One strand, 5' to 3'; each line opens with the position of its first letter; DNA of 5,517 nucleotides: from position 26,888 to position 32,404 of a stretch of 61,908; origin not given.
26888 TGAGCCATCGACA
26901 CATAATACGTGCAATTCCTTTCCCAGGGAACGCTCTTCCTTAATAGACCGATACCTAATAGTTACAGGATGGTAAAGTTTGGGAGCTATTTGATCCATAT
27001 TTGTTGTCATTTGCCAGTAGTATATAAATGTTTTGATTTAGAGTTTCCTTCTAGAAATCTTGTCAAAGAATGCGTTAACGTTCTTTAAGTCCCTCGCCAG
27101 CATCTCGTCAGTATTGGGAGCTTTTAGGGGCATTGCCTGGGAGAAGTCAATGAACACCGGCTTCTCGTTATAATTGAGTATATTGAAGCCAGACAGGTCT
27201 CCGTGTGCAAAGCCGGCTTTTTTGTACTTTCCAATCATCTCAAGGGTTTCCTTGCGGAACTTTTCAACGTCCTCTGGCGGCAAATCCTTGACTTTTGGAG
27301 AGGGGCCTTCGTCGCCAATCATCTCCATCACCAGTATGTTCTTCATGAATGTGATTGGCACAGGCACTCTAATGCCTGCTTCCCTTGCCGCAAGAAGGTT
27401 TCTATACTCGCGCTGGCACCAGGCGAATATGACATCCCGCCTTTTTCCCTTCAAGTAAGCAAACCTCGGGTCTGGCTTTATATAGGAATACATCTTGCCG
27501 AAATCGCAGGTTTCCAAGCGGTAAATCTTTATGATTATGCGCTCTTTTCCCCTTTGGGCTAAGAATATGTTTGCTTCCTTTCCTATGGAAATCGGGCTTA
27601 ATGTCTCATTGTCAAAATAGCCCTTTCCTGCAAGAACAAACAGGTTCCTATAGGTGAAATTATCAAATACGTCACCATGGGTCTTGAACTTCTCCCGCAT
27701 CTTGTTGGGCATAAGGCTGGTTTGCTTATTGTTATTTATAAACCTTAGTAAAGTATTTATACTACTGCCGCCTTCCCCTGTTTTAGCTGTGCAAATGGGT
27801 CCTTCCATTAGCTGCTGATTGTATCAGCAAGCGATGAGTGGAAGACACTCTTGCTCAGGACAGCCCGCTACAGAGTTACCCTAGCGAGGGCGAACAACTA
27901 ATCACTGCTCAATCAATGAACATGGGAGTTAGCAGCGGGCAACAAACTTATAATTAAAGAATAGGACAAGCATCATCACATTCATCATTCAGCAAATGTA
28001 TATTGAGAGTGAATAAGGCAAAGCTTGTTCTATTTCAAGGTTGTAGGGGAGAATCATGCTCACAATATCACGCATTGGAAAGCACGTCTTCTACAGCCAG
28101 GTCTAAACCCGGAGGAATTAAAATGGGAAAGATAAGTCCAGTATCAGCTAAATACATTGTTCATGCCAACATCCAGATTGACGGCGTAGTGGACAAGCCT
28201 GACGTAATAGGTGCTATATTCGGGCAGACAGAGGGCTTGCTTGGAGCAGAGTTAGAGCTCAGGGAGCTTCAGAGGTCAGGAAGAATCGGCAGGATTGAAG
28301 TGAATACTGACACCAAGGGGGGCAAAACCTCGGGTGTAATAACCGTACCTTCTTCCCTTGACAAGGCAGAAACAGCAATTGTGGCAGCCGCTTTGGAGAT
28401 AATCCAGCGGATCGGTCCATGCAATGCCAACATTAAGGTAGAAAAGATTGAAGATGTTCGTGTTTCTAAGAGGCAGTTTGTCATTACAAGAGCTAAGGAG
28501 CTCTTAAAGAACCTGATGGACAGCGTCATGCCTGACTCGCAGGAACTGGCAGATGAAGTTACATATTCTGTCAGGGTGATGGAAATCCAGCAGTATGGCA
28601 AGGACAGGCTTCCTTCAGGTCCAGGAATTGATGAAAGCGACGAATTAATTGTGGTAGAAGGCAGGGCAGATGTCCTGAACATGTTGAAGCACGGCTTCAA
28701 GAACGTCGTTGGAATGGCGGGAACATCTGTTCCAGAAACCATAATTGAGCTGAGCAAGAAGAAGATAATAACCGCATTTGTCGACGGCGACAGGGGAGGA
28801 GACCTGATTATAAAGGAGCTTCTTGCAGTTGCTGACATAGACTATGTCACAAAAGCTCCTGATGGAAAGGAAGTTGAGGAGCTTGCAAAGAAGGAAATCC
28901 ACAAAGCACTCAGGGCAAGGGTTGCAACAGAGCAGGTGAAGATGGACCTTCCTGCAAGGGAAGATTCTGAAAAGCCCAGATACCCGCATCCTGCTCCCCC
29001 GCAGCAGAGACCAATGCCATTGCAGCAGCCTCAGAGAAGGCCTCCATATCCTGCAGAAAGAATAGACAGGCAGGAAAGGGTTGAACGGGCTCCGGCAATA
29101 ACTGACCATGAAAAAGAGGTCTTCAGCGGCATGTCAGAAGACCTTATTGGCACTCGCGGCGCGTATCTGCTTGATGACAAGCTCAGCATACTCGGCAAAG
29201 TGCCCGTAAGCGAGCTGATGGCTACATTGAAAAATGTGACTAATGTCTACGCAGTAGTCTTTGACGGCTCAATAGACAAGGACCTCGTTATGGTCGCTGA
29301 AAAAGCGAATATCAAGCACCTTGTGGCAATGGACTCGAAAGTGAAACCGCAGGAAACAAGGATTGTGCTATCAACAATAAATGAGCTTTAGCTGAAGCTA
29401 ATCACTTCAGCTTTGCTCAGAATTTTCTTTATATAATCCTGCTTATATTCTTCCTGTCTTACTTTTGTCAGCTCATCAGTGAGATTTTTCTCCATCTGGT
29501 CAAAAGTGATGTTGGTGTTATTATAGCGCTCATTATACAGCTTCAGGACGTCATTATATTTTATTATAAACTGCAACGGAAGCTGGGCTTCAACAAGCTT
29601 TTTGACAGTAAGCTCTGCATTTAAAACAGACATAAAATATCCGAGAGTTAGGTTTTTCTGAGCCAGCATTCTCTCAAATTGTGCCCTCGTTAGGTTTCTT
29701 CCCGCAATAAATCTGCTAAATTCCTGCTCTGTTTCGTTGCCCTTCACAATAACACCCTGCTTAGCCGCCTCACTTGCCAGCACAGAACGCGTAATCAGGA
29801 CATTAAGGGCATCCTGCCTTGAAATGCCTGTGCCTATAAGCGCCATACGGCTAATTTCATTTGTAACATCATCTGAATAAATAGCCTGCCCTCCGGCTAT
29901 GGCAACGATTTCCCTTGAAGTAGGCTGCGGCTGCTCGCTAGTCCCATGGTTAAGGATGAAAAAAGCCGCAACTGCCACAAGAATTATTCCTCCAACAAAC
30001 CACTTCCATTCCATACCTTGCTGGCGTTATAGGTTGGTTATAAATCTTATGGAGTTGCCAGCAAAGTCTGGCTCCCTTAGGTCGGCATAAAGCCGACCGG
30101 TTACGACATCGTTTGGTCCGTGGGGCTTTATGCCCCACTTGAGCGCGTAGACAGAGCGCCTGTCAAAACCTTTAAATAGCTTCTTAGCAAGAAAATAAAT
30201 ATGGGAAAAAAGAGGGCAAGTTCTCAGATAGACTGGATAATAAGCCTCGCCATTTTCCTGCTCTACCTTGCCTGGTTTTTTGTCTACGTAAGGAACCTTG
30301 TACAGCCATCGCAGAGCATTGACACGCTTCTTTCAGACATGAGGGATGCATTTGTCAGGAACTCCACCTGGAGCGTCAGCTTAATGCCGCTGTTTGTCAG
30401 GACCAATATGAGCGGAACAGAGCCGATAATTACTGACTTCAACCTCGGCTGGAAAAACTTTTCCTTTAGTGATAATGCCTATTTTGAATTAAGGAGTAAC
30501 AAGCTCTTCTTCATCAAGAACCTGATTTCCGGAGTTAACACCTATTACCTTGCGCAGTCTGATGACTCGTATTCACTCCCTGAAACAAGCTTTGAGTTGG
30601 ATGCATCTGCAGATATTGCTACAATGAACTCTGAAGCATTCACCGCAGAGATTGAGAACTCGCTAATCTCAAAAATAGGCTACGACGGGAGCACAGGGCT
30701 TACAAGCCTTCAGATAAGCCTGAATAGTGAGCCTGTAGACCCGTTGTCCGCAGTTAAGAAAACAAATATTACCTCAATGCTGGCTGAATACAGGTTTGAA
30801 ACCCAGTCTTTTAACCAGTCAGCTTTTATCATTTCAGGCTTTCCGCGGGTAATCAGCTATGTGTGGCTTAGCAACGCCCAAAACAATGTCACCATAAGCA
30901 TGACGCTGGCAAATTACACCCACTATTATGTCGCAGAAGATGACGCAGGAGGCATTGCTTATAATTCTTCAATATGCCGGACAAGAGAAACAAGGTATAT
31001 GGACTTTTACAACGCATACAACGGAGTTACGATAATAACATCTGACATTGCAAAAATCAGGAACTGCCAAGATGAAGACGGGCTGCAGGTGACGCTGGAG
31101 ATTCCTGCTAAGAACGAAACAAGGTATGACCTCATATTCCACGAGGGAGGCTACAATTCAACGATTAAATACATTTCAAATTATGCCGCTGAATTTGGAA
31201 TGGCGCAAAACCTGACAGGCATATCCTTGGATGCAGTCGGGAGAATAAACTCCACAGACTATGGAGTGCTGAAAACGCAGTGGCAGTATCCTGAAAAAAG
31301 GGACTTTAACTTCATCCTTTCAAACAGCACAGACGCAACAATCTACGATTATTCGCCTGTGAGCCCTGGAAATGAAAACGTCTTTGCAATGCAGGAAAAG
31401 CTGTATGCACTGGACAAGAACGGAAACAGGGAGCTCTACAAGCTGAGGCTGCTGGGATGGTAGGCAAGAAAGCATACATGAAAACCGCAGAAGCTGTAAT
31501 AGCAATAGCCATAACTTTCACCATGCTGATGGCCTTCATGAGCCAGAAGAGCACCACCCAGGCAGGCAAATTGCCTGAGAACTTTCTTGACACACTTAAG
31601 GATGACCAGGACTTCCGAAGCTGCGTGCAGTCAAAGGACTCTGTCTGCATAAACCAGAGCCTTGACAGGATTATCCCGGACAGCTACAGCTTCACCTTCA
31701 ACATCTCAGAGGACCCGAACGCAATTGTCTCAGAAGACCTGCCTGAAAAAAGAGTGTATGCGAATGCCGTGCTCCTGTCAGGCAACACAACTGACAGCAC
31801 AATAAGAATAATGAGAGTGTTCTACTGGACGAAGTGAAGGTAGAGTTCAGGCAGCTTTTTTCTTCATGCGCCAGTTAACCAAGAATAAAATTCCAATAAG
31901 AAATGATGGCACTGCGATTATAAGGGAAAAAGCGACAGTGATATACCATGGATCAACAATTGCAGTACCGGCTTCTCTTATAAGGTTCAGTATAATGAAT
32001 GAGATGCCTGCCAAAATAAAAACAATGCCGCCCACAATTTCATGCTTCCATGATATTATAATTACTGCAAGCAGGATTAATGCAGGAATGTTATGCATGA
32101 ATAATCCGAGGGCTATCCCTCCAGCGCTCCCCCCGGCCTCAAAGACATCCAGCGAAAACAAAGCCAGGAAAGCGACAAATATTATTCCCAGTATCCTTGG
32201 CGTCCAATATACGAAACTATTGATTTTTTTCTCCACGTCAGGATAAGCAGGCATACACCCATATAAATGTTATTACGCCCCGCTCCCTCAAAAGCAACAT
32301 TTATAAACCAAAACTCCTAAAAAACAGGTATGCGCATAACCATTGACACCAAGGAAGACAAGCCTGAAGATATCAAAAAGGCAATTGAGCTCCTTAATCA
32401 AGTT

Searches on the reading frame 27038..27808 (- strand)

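Call 78: search_protein_families(library=pfam, max_evalue=0.01, proteins=[window:27038-27808:-])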
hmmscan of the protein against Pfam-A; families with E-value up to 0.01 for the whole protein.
window:27038-27808:- (256 aa): 2 families
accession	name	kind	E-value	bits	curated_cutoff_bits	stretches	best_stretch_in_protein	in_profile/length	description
PF01163.29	RIO1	-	6.6e-48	163.2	22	1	81-252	2-178/187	RIO domain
PF01636.29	APH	-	0.0053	17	23.2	0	180-226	146-198/239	Phosphotransferase enzyme family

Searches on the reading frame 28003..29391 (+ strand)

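Call 44: search_protein_families(library=pfam, max_evalue=0.00001, proteins=[window:28003-29391:+])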
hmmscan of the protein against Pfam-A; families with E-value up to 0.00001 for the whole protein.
window:28003-29391:+ (462 aa): 3 families
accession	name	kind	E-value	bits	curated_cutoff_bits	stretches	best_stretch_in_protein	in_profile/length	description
PF13662.12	Toprim_4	-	1.9e-08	34.9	25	1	213-291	1-66/85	Toprim domain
PF01751.28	Toprim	-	8.9e-08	32.6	23.1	1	214-291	1-93/96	Toprim domain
PF13155.12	Toprim_2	-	1.5e-06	28.9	22.1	1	216-292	1-85/88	Toprim-like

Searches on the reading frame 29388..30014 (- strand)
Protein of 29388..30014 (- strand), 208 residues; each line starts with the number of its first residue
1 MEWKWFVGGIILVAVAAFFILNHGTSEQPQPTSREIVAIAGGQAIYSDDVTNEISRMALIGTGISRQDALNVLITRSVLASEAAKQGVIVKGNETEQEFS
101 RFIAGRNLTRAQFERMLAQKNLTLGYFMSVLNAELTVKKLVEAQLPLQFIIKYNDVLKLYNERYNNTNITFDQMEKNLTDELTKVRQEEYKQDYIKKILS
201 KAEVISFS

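Call 78: search_protein_families(library=pfam, max_evalue=0.01, proteins=[window:29388-30014:-])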
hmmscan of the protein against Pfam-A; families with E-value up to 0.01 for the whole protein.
window:29388-30014:- (208 aa): 2 families
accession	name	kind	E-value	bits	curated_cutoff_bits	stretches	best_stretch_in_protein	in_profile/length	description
PF13624.11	SurA_N_3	-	3.8e-09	37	27.2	1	5-140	12-161/162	SurA-like N-terminal domain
PF09312.16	SurA_N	-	0.0018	18.9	30.8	1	66-139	43-116/118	SurA N-terminal domain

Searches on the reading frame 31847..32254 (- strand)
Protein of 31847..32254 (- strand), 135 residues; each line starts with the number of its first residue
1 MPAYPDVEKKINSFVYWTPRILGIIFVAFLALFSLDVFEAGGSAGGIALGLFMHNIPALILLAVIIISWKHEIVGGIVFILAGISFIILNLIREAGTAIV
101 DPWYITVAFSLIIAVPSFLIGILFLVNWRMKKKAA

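Call 78: search_protein_families(library=pfam, max_evalue=0.01, proteins=[window:31847-32254:-])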
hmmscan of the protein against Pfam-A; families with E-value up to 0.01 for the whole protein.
window:31847-32254:- (135 aa): 1 family
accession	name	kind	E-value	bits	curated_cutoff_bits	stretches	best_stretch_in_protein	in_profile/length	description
PF24709.1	DUF7670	-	2.2e-29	102.6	29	1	9-134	2-116/118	Domain of unknown function (DUF7670)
